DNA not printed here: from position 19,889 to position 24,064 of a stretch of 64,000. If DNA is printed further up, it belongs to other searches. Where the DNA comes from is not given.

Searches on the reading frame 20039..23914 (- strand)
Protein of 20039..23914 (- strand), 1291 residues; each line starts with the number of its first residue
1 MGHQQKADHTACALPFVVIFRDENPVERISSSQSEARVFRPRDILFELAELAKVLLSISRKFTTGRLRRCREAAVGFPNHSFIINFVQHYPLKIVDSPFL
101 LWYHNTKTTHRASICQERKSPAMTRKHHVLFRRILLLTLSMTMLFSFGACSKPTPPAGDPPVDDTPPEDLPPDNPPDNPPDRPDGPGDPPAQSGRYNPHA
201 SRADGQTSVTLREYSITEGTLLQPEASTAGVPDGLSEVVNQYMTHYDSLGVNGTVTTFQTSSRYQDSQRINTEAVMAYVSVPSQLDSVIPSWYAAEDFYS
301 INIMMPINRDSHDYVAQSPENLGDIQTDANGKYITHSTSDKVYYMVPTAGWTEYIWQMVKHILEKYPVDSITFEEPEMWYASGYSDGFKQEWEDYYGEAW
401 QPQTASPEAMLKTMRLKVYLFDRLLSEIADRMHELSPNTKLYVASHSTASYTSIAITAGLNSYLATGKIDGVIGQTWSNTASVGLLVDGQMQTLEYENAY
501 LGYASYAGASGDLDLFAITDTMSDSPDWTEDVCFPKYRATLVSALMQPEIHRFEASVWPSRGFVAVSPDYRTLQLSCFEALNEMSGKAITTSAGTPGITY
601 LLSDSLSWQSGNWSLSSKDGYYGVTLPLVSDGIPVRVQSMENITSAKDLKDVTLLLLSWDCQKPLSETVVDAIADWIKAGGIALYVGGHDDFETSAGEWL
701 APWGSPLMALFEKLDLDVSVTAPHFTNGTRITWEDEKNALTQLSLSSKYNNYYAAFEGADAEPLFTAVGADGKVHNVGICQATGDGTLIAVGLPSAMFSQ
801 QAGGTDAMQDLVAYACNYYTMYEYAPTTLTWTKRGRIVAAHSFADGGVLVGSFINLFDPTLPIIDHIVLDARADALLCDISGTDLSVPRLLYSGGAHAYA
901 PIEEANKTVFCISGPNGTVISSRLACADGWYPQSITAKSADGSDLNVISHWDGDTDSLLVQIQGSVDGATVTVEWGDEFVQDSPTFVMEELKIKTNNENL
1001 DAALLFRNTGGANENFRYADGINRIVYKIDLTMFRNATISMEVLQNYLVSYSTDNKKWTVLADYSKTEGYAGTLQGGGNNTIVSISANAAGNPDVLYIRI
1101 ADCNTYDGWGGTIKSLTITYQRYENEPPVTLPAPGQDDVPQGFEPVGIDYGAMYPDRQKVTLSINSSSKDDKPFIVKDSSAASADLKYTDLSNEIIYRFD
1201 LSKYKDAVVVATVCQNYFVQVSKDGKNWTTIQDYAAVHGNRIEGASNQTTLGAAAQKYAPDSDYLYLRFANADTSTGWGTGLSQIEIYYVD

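Call 38: search_protein_families(library=pfam, proteins=[window:20039-23914:-], max_evalue=0.00001)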
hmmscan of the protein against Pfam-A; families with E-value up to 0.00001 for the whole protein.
window:20039-23914:- (1291 aa): 2 families
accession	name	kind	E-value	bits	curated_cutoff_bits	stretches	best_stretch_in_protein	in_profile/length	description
PF00754.31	F5_F8_type_C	-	7.8e-07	29.7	28.2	0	1203-1248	54-96/127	F5/8 type C domain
PF22633.2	F5_F8_type_C_2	-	2.4e-06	28.5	27.8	0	1196-1251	32-81/91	NedA-like, galactose-binding domain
